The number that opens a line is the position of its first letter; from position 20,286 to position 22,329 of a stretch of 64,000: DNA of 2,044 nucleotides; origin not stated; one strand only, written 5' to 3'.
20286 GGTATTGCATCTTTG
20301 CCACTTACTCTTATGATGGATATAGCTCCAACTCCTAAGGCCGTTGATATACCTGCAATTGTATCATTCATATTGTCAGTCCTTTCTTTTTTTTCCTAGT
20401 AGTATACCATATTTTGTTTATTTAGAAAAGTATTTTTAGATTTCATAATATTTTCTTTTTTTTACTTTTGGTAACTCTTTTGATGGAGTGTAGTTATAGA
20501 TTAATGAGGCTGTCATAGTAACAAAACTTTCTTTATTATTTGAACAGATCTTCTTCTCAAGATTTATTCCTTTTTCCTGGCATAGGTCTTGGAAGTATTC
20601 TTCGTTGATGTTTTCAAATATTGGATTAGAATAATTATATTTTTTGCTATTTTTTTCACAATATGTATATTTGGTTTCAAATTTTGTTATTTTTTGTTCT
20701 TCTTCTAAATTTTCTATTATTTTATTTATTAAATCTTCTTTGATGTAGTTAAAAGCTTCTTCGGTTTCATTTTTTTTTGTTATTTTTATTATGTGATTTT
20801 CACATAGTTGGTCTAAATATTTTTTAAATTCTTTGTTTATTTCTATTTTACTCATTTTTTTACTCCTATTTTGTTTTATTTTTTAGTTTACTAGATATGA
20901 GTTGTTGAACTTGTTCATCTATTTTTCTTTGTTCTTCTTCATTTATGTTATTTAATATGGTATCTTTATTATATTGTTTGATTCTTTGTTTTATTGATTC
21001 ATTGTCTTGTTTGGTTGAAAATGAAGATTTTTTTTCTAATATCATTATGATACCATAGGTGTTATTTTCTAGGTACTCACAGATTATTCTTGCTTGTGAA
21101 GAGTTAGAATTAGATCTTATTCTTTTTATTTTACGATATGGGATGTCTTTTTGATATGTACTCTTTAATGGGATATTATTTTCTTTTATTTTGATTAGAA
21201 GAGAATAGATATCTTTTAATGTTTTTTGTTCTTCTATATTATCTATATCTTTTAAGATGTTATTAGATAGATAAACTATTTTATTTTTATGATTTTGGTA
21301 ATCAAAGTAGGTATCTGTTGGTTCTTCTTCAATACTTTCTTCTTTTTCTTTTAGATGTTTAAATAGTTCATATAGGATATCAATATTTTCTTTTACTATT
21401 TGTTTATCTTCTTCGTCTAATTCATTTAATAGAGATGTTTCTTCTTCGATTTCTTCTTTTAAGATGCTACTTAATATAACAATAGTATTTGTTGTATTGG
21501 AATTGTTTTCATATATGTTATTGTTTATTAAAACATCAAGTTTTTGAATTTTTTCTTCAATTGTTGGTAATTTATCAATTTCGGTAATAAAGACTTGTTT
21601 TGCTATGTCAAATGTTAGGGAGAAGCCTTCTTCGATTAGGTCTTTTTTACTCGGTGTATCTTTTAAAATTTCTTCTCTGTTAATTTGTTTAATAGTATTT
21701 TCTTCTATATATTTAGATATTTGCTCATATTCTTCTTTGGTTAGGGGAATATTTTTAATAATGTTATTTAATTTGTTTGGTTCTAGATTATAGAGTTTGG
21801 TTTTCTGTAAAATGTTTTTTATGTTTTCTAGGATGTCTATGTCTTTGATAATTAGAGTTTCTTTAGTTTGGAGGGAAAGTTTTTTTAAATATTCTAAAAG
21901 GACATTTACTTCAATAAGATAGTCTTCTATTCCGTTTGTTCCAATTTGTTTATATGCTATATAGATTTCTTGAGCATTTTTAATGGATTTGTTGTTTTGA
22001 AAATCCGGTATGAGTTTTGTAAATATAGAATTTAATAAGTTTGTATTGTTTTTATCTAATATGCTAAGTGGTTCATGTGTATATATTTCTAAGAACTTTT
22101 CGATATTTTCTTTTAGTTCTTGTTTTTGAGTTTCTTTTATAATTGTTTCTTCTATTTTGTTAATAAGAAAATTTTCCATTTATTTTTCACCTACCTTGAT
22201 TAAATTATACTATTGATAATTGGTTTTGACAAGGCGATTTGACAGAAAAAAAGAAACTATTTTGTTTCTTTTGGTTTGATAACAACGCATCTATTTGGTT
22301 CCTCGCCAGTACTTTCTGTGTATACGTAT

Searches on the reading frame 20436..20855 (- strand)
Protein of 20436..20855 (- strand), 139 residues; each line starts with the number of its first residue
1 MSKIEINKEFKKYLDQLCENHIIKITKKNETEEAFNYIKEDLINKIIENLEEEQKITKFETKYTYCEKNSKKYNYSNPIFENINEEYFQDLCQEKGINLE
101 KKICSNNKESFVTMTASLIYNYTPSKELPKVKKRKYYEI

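Call 3: search_protein_families(library=pfam, proteins=[window:20436-20855:-], max_evalue=0.01)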
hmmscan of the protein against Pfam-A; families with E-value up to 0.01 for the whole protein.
window:20436-20855:- (139 aa): 1 family
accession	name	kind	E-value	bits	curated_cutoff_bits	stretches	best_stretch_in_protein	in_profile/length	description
PF16471.10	JIP_LZII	-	0.0093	16.6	30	0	27-63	16-51/71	JNK-interacting protein leucine zipper II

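Call 4: search_protein_families(library=padloc, proteins=[window:20436-20855:-], max_evalue=0.01)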
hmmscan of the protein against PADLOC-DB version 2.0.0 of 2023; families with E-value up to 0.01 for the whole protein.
window:20436-20855:- (139 aa): 0 families

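Call 5: search_protein_families(library=ncbifam, proteins=[window:20436-20855:-], max_evalue=0.01)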
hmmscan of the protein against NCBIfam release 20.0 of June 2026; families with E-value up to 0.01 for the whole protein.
window:20436-20855:- (139 aa): 0 families

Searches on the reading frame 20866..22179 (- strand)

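Call 3: search_protein_families(library=pfam, proteins=[window:20866-22179:-], max_evalue=0.01)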
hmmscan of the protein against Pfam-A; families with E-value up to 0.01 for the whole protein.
window:20866-22179:- (437 aa): 1 family
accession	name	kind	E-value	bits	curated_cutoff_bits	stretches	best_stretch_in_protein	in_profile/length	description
PF05973.20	Gp49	-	0.0016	18.9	23.9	1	319-401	9-90/90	Phage derived protein Gp49-like (DUF891)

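Call 4: search_protein_families(library=padloc, proteins=[window:20866-22179:-], max_evalue=0.01)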
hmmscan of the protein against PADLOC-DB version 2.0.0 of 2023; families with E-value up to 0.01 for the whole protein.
window:20866-22179:- (437 aa): 0 families

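Call 5: search_protein_families(library=ncbifam, proteins=[window:20866-22179:-], max_evalue=0.01)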
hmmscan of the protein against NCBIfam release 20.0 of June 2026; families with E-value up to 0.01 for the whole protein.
window:20866-22179:- (437 aa): 0 families
